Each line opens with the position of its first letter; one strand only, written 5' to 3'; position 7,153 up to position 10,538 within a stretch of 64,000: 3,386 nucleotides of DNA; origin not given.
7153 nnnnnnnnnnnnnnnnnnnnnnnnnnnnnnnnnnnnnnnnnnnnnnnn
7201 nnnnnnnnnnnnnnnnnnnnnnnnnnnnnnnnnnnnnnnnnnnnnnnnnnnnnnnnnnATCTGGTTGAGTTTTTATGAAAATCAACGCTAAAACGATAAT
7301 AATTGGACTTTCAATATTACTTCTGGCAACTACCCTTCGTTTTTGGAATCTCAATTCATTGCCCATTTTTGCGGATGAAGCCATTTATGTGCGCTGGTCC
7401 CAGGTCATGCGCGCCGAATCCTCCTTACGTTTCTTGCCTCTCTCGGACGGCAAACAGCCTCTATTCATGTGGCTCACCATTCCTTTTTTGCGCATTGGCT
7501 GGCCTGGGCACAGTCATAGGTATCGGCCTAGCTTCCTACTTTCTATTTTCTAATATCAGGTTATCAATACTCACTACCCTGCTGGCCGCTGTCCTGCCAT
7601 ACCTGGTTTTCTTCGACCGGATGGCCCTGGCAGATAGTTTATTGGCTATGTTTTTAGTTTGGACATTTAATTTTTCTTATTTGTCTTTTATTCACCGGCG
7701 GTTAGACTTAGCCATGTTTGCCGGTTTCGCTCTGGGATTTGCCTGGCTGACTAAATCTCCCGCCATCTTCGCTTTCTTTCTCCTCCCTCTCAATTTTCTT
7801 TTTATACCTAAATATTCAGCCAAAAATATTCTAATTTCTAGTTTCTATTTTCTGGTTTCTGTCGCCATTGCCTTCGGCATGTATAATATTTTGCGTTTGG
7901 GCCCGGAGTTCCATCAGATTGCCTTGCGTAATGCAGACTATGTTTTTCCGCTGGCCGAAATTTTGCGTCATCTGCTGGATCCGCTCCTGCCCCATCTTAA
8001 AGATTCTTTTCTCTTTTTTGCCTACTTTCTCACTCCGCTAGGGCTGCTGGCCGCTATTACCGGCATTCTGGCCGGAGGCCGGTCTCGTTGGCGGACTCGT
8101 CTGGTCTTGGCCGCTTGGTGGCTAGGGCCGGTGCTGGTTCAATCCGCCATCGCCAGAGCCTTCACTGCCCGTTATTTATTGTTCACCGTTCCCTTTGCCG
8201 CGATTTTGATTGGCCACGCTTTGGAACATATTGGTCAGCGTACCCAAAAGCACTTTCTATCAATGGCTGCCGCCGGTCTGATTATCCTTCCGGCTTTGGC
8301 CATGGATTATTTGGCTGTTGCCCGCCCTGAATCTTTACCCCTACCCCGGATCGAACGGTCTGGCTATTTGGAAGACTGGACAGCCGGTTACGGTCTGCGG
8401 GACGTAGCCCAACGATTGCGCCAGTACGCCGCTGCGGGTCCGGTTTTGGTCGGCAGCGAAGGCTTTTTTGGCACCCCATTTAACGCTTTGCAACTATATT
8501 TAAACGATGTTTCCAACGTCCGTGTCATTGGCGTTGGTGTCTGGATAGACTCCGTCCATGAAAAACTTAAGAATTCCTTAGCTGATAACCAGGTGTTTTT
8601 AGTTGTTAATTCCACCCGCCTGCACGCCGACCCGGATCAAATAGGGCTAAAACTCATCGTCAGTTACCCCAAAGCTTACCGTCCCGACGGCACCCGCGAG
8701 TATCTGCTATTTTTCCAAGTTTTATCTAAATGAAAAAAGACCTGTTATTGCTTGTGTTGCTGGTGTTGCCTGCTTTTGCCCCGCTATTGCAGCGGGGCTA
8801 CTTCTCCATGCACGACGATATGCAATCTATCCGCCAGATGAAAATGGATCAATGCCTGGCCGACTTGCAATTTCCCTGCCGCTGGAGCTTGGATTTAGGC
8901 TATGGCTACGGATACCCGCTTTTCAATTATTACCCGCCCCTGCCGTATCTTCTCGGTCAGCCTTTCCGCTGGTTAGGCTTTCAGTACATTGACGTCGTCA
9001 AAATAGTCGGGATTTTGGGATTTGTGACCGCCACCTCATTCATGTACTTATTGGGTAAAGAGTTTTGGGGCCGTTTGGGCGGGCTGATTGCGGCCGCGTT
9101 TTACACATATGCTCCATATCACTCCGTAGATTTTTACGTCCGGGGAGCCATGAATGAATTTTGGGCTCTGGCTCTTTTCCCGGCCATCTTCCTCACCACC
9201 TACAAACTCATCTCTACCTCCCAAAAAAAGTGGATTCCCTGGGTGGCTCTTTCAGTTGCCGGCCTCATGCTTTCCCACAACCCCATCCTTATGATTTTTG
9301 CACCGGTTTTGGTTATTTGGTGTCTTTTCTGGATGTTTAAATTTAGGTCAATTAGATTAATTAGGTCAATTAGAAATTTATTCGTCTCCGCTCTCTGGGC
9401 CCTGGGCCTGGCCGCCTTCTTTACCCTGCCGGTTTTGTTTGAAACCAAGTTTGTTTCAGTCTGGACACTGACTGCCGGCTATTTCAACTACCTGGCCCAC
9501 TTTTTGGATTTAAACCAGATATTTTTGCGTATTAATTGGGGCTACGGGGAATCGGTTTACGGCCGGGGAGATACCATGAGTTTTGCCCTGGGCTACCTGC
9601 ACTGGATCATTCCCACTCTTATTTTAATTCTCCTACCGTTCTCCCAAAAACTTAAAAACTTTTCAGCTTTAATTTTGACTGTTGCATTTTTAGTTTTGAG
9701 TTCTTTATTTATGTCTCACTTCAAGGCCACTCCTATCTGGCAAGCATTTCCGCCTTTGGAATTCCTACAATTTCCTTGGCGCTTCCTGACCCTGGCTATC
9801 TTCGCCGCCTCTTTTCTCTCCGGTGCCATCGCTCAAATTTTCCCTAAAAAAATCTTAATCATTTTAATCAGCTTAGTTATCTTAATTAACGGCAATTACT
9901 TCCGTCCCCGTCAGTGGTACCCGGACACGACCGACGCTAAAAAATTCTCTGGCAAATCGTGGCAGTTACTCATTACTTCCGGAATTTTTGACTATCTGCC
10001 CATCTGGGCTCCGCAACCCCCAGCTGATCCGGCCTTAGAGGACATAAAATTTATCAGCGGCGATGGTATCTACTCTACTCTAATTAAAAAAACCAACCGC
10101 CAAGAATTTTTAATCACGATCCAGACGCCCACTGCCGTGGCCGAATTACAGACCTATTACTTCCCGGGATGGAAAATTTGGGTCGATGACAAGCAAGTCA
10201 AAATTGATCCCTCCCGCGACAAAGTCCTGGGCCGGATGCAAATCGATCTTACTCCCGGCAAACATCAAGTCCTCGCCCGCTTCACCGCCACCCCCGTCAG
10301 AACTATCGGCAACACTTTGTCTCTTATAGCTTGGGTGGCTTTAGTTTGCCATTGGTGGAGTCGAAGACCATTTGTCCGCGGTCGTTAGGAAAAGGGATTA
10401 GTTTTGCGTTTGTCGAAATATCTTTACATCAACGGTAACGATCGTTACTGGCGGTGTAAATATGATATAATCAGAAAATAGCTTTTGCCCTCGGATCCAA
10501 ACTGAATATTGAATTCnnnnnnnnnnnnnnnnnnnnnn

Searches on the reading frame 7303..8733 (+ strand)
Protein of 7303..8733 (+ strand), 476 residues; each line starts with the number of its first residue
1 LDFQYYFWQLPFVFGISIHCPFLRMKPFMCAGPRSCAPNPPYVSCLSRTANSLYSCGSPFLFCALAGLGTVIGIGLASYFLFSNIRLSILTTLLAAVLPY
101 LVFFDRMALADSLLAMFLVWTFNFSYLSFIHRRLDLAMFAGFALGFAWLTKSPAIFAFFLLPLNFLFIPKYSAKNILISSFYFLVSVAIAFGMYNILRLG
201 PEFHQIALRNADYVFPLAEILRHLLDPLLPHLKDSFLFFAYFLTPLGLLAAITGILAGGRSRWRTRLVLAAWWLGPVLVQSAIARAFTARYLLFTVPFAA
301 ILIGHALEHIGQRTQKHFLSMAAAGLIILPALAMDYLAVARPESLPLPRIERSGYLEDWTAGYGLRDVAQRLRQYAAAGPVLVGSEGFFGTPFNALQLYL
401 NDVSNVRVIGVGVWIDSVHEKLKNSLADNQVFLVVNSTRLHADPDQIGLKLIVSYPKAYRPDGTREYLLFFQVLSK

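Call 78: search_protein_families(library=pfam, proteins=[window:7303-8733:+], max_evalue=0.01)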
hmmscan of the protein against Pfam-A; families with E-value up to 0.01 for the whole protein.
window:7303-8733:+ (476 aa): 1 family
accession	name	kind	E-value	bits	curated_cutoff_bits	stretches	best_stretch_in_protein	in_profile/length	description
PF13231.12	PMT_2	-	1.8e-06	28.7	26.1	1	60-190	25-150/160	Dolichyl-phosphate-mannose-protein mannosyltransferase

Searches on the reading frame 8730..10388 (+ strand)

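Call 78: search_protein_families(library=pfam, proteins=[window:8730-10388:+], max_evalue=0.01)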
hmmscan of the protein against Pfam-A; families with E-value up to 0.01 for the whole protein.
window:8730-10388:+ (552 aa): 1 family
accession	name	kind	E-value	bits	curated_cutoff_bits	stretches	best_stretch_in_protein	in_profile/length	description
PF10131.15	PTPS_related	-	0.00045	19.2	26.4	1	65-389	1-303/621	6-pyruvoyl-tetrahydropterin synthase related domain; membrane protein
